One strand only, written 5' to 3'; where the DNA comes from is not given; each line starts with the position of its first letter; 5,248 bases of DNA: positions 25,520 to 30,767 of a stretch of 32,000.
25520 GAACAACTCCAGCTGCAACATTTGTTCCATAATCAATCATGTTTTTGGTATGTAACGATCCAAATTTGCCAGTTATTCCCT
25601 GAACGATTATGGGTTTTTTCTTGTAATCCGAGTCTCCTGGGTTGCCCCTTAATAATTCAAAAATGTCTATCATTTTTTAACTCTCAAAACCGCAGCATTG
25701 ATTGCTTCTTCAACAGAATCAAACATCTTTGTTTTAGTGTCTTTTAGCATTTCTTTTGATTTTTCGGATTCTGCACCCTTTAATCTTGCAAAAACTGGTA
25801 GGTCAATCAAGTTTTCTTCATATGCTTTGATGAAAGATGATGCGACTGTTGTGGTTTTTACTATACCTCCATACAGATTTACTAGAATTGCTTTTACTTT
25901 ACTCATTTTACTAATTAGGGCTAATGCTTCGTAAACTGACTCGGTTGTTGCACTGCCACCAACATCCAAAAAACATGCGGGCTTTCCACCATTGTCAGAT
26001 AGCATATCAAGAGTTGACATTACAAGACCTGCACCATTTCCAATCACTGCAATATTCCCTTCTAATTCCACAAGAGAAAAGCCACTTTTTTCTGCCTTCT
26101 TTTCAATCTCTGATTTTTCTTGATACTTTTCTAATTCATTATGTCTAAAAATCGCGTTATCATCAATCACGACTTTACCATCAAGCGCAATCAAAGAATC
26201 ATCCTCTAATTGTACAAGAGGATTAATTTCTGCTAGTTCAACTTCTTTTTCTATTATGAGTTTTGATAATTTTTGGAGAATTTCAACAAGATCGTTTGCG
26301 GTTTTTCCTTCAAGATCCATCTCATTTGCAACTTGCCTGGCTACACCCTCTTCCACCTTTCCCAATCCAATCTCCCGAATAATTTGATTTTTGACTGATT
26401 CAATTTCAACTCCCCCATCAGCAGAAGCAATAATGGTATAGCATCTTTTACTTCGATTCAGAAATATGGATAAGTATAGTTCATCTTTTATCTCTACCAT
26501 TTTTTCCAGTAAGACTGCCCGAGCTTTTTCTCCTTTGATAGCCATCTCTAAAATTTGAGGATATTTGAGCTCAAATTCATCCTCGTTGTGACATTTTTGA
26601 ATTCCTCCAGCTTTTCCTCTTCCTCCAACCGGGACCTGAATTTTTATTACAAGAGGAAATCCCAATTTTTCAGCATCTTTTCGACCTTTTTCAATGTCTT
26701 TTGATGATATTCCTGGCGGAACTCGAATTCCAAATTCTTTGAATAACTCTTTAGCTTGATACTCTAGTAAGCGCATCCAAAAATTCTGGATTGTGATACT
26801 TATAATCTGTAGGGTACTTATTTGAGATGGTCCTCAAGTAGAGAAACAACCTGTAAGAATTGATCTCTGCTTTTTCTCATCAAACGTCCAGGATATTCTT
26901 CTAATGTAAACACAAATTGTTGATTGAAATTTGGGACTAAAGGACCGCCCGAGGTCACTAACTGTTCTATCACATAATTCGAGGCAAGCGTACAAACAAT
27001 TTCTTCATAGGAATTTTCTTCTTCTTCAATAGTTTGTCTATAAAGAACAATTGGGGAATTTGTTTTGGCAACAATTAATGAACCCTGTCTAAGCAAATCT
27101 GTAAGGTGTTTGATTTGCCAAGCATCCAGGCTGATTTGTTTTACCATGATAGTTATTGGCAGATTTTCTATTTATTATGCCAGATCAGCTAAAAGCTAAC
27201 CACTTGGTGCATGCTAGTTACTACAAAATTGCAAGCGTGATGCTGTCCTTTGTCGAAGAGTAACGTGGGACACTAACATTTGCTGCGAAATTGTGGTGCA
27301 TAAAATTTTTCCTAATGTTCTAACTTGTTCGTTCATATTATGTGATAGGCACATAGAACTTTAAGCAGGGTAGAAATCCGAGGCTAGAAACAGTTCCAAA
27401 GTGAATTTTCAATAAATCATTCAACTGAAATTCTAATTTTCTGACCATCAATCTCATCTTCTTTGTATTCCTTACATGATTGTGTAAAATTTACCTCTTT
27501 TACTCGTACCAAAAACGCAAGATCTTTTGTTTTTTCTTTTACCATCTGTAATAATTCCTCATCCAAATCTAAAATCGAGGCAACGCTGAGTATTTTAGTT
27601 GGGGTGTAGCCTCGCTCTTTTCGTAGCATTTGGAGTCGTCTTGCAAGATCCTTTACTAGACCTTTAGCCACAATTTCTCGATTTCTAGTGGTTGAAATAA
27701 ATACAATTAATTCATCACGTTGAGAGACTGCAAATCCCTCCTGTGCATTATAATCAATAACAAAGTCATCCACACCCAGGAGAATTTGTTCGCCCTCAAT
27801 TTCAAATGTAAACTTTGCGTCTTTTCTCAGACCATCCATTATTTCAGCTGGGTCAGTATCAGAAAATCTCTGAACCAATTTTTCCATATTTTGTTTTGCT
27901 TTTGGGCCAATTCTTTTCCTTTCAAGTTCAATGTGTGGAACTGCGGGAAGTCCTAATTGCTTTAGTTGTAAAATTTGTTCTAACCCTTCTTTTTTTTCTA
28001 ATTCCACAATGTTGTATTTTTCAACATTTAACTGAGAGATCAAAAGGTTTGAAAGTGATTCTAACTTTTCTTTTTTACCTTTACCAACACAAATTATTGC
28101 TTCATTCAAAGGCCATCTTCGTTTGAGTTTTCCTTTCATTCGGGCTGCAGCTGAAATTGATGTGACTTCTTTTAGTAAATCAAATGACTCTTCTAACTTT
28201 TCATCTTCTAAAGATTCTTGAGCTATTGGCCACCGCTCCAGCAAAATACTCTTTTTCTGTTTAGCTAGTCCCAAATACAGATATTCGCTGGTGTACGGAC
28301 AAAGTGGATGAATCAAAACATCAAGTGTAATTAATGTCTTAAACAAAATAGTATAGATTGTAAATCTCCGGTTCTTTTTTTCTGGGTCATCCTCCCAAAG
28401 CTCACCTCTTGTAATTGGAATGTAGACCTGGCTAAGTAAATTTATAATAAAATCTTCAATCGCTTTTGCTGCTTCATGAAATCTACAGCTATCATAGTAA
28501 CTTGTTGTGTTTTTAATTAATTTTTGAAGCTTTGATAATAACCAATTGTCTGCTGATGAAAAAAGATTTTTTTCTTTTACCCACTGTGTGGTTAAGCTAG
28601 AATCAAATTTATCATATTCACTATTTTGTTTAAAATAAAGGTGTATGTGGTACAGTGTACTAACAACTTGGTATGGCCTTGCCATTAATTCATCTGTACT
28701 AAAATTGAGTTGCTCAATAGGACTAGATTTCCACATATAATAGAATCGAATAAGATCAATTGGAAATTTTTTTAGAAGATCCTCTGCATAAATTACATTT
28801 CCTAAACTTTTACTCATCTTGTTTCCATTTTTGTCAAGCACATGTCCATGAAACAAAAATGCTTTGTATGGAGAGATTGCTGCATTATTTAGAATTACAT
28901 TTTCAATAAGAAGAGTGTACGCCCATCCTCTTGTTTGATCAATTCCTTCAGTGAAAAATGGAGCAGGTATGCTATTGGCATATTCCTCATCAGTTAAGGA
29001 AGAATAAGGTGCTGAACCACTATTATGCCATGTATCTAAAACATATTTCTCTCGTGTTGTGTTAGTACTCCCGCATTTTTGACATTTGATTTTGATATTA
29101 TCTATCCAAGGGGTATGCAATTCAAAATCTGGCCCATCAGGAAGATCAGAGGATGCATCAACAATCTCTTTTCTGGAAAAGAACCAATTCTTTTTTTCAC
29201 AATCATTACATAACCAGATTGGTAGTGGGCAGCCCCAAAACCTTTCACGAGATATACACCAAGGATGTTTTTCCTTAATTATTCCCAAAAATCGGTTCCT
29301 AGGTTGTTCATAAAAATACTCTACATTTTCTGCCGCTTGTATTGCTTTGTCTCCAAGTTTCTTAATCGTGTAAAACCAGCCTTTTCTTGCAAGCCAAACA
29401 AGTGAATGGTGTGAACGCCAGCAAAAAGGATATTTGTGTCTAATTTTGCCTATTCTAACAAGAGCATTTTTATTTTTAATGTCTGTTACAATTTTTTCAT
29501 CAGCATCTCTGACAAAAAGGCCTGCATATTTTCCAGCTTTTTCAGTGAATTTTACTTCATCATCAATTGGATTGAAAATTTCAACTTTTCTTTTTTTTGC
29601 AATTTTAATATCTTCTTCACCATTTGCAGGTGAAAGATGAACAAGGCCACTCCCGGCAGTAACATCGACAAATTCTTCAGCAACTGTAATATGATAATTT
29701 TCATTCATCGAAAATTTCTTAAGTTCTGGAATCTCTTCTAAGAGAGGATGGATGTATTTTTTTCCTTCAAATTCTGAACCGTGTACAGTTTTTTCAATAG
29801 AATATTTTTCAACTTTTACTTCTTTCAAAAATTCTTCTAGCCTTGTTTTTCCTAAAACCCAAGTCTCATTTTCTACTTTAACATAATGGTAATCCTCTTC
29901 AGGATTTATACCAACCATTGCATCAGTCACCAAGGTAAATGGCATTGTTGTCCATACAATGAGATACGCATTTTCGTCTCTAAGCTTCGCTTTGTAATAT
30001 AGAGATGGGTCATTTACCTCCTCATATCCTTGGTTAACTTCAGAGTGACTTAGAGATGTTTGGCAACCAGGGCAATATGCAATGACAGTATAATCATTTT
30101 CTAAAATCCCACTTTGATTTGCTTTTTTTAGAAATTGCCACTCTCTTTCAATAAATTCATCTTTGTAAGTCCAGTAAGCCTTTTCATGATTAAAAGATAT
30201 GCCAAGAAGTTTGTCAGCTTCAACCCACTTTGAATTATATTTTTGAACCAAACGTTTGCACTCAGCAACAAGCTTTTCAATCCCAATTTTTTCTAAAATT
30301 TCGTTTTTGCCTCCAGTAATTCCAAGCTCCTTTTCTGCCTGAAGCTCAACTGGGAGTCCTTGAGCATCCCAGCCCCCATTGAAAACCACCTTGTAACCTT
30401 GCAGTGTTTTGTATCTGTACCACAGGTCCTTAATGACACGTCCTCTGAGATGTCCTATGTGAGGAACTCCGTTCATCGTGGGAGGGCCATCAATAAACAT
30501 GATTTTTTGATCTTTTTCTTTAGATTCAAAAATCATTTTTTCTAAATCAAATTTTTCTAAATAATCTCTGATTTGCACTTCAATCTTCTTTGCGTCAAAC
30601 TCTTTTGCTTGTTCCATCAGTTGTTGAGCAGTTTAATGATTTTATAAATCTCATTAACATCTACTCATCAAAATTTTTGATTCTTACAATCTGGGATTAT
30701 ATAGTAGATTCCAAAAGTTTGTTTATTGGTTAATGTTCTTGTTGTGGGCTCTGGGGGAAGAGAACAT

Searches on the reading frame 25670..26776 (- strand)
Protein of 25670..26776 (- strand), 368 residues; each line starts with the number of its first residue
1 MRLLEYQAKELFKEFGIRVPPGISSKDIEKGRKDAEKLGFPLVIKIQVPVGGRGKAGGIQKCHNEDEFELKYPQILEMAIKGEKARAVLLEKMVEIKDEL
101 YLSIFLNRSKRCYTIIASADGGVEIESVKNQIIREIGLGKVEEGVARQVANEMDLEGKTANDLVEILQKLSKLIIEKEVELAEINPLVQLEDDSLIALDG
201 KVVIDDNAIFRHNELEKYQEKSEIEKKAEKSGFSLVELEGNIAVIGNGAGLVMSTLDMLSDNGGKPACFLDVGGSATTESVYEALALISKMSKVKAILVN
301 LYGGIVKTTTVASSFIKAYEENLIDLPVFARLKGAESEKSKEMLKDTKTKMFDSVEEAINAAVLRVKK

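Call 30: search_protein_families(library=pfam, proteins=[window:25670-26776:-], max_evalue=0.001)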
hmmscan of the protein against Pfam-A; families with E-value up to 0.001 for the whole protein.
window:25670-26776:- (368 aa): 6 families
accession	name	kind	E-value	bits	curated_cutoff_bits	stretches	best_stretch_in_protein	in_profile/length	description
PF08442.15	ATP-grasp_2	-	4e-44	151.1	29.5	1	3-188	2-201/202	ATP-grasp domain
PF00549.24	Ligase_CoA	-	2.4e-21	76.6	24.5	1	247-362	3-125/128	CoA-ligase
PF13549.11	ATP-grasp_5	-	3.4e-13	49.9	27.6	1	3-204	10-221/221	ATP-grasp domain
PF24948.1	Citrate_synth_N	-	1.2e-10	41.6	83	1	42-212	54-228/232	ATP-citrate synthase ATP-grasp domain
PF02786.22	CPSase_L_D2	-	8.1e-07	29.2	19.8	1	7-99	4-94/211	Carbamoyl-phosphate synthase L chain, ATP binding domain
PF02222.28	ATP-grasp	-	0.00076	19.6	27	0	11-160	2-144/179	ATP-grasp domain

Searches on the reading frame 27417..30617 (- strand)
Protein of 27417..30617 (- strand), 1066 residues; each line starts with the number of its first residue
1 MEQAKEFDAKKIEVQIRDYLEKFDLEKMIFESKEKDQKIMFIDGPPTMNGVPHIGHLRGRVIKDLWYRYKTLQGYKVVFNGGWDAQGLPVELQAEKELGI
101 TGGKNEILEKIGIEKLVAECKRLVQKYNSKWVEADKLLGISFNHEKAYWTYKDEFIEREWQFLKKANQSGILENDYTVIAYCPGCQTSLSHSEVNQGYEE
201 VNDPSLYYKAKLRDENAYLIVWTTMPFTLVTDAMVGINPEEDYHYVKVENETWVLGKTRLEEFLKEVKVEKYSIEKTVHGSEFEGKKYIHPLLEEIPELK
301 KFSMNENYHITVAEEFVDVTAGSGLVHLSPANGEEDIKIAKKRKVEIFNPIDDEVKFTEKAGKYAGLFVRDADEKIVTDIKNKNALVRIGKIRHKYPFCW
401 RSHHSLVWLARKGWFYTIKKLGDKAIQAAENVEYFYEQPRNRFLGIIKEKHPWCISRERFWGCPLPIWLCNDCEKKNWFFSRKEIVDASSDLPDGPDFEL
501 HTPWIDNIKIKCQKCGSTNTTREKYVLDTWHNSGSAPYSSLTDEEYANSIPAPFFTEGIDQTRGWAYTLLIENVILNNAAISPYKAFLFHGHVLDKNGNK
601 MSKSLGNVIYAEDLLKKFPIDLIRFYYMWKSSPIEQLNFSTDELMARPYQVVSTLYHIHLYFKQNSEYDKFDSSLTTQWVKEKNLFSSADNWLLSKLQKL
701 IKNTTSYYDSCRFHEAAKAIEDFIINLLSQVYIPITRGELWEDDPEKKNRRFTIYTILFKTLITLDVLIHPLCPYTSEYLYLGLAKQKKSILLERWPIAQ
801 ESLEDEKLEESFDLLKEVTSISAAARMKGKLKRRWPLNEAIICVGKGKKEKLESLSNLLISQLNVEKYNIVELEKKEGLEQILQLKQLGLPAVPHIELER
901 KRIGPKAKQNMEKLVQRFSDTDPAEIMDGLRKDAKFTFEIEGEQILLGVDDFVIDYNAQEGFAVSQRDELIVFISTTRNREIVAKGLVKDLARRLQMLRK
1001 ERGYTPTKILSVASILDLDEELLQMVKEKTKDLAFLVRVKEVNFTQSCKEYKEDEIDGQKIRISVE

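Call 30: search_protein_families(library=pfam, proteins=[window:27417-30617:-], max_evalue=0.001)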
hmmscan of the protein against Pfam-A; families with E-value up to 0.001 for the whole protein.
window:27417-30617:- (1066 aa): 6 families
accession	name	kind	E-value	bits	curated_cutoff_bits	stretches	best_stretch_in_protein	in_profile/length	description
PF00133.28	tRNA-synt_1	-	1.8e-85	287.7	22.7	1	24-639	10-413/414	tRNA synthetases class I (I, L, M and V)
PF08264.19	Anticodon_1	-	9.1e-33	113.7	25.1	1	690-839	1-146/148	Anticodon-binding domain of tRNA ligase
PF09334.17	tRNA-synt_1g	-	2.8e-26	92.6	20.1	2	48-188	10-145/391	tRNA synthetases class I (M)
PF19302.4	DUF5915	-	5.9e-15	55.8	27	1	901-1066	32-193/195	Domain of unknown function (DUF5915)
PF01406.26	tRNA-synt_1e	-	3.3e-12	46.8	27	1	583-644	236-296/301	tRNA synthetases class I (C) catalytic domain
PF01921.24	tRNA-synt_1f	-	3e-05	23.5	27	1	592-645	274-326/360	tRNA synthetases class I (K)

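Call 45: list_cluster_members(proteins=[window:27417-30614:-, window:25670-26773:-, window:24756-25670:-, window:19047-19595:+, window:16434-17567:-, window:30726-31985:+, window:6511-7818:-, P0001])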
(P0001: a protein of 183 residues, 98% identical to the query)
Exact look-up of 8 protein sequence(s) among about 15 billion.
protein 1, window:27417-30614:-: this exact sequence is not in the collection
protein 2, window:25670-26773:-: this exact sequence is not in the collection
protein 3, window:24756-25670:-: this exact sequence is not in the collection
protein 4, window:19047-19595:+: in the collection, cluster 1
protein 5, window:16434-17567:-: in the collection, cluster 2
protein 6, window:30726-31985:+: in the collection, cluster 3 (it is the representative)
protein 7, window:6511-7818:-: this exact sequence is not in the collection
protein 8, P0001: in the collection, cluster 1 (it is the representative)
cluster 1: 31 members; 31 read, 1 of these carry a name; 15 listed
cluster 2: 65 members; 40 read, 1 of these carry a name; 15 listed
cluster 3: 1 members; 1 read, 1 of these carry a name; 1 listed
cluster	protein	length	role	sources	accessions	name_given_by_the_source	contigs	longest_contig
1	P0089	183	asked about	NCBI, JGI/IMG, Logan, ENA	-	-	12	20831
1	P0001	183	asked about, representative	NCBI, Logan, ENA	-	-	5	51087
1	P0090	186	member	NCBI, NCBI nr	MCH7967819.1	MAG: cyanate hydratase [Thaumarchaeota archaeon] | cyanate hydratase [Nitrososphaerota archaeon]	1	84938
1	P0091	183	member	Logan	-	-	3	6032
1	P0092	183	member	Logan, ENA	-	-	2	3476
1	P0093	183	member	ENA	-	-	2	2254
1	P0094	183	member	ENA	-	-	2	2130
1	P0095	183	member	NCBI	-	-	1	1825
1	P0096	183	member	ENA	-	-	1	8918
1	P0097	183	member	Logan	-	-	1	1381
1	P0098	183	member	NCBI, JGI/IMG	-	-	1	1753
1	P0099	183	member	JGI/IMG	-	-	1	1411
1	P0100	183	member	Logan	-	-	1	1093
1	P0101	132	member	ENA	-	-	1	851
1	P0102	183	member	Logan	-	-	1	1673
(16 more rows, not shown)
